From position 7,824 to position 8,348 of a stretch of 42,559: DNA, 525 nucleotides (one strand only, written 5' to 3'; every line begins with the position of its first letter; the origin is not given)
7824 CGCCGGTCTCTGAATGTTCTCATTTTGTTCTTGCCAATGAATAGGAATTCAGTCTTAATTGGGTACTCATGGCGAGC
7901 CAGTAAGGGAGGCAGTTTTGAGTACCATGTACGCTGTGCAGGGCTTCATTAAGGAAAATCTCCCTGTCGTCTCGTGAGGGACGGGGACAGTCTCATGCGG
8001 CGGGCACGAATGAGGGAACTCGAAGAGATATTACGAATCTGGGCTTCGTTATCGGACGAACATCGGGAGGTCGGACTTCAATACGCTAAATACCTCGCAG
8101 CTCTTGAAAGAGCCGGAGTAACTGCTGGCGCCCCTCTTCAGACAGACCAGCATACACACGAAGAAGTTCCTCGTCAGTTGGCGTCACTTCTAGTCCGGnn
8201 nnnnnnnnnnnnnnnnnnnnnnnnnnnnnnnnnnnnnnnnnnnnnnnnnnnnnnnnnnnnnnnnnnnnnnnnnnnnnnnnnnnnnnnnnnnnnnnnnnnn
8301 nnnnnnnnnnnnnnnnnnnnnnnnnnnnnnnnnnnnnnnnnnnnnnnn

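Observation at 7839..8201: SOS-box-associated small ORF that converges on the repressor gene and mimics its C-terminal tail: candidate LexA-controlled antirepressor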

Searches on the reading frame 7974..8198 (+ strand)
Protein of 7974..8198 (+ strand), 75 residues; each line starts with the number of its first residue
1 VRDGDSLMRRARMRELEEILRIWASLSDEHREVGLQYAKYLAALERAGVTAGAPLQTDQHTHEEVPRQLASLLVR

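Call 10: search_protein_families(library=pfam, proteins=[window:7974-8198:+], max_evalue=0.1)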
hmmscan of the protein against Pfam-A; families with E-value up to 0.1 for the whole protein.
seq(75 aa): 0 families

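Call 11: search_protein_families(library=phrogs, proteins=[window:7974-8198:+], max_evalue=0.1)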
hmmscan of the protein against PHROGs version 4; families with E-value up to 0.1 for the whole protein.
seq(75 aa): 0 families

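Call 13: find_homologous_proteins(query=window:7974-8198:+, max_evalue=10)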
Query seq(75 aa): 4 candidates shared short words with the query, none scored E <= 10.

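Call 16: list_cluster_members(proteins=[window:7974-8198:+, window:7995-8198:+, window:8089-8403:-, window:8089-8457:-, window:8089-8421:-, window:8494-8727:+, window:8010-8198:+])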
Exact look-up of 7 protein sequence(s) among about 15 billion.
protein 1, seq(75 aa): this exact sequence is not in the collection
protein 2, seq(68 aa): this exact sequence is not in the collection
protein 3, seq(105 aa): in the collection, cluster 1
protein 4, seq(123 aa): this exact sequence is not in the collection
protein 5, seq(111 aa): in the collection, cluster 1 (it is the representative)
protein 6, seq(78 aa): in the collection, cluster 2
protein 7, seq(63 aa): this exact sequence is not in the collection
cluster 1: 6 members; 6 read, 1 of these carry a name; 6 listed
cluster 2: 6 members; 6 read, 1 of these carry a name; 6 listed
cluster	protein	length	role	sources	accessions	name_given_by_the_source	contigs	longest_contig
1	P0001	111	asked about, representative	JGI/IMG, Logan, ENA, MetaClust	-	\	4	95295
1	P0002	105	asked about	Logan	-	-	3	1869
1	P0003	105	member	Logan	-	-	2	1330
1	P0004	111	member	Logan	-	-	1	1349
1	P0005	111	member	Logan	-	-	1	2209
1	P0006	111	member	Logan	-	-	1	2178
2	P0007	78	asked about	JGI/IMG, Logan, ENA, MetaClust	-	\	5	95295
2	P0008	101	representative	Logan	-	-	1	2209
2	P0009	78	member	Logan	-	-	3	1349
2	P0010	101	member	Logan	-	-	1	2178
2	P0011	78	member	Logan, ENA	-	-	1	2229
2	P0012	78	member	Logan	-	-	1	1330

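Call 17: find_encoding_contigs(protein=P0001, flank=10000, max_places=10)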
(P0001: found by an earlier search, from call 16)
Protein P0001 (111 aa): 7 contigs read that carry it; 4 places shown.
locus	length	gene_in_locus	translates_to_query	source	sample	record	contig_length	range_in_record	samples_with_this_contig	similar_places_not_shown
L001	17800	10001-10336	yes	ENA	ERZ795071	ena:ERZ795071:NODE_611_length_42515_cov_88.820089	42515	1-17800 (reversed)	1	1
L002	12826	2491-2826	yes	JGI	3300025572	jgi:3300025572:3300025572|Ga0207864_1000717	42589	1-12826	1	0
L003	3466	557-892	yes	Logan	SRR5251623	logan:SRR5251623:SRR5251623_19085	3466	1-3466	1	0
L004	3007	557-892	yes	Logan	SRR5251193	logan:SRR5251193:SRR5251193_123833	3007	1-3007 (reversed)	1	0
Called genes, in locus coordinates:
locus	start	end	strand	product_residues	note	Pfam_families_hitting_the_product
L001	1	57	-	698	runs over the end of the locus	PF16510:P22_portal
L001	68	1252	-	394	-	PF03237:Terminase_6N (weak)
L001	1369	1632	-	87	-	-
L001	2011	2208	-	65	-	-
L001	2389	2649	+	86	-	-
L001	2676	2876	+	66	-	-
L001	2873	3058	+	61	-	-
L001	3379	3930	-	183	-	-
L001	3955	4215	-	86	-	-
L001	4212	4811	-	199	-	PF08299:Bac_DnaA_C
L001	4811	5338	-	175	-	-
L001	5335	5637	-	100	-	-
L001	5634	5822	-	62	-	-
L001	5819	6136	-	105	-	-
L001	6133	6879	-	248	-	-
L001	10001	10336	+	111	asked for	-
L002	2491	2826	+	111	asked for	-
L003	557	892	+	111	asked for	-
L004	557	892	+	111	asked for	-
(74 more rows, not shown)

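Call 19: find_encoding_contigs(protein=P0005, flank=10000)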
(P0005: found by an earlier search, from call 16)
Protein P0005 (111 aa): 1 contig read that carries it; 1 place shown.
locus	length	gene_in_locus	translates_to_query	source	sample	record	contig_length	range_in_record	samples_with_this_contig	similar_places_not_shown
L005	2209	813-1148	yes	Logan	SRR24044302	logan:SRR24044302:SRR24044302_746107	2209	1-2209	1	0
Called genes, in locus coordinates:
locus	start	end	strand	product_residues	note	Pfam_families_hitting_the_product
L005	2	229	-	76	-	?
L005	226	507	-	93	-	-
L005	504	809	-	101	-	-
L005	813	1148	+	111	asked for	-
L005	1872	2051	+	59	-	-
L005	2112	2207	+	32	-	?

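Call 20: find_encoding_contigs(protein=P0006, flank=10000)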
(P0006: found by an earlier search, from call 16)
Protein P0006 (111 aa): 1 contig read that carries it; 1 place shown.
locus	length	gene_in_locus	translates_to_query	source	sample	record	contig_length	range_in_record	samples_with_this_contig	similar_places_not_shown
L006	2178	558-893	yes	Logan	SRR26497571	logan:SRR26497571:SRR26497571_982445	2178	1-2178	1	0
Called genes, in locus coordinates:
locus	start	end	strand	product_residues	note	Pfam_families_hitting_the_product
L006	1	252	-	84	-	?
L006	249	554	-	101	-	-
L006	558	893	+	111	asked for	-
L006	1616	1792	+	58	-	-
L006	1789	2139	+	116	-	-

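Call 21: find_encoding_contigs(protein=P0004, flank=10000)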
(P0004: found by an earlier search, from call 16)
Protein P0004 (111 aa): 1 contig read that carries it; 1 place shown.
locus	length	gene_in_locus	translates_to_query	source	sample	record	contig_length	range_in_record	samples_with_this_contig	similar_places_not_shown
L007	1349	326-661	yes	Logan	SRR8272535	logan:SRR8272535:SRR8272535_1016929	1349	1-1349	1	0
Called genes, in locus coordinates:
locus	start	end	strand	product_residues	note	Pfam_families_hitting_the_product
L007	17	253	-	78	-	-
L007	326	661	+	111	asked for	-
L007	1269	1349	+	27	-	?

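Call 22: find_encoding_contigs(protein=P0003, flank=10000)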
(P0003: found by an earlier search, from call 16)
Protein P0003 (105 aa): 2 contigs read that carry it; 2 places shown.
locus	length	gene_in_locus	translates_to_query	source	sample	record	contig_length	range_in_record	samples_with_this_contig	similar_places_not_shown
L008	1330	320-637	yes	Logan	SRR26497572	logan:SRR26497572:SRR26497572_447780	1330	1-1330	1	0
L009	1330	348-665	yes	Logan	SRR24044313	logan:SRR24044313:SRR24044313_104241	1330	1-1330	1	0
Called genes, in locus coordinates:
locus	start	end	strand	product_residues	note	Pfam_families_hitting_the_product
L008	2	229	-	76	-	?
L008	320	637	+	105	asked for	-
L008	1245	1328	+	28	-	?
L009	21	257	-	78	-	-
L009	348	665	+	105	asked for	-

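Call 35: search_protein_representatives(protein=window:7974-8198:+)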
Query: 75 residues. Proteins with E-value up to 0.001 (for the whole library): 3; up to 1e-10: 2; up to 1e-30: 0. The best 3 are listed.
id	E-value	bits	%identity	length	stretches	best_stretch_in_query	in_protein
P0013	6.2e-20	86.4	30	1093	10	26-72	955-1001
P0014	1.7e-11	59.8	31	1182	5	25-72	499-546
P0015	9.9e-08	47.9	38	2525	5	33-66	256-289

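Call 59: find_homologous_proteins(query=A6, max_evalue=0.01)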
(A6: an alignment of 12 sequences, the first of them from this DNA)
Query A6 (12 sequences) (63 aa, profile of the alignment): 1 proteins with E <= 0.01 among 372 candidates.
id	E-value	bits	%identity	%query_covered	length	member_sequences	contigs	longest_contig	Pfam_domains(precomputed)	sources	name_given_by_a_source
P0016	1.7e-8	52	29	49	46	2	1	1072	-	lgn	-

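Call 86: search_protein_families(library=pfam, alignment_id=A6, max_evalue=1)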
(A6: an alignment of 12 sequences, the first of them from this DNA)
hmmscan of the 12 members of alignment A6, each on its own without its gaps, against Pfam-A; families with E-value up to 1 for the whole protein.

A. member 1, seq(63 aa): 0 families

B. families by the number of members that match (of 12 scanned): 6 families
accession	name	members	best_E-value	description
PF06945.18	DUF1289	2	0.057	Protein of unknown function (DUF1289)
PF22120.2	T6SS_Tse3_N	1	0.0098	T6SS, Peptidoglycan muramidase Tse3, N-terminal domain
PF22564.2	HAAS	1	0.037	HAAS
PF13376.11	OmdA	1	0.08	Bacteriocin-protection, YdeI or OmpD-Associated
PF12490.13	BCAS3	1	0.1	BCAS3 microtubule associated cell migration factor, C-terminal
PF22770.2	POP1_C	1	0.23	POP1 C-terminal domain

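Call 89: predict_structure(alignment_id=A9)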
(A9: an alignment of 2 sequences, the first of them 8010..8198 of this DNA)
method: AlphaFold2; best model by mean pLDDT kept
length: 63 residues; sequences in the alignment: 2
mean_pLDDT: 70.4   pTM: 0.53
mean pLDDT of the five models: 70.4, 68.9, 68.7, 65.7, 65.6
residues with pLDDT >= 90: 0; 70-90: 35; 50-70: 23; < 50: 5
segments of 3 or more residues with pLDDT < 50: none
pLDDT, mean of each block of 10 residues (from residue 1): 79 82 78 71 50 64 63
secondary structure, 60 per line:
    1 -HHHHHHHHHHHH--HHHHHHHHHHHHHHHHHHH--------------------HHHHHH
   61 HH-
elements in order: H2-13 H16-34 H55-62
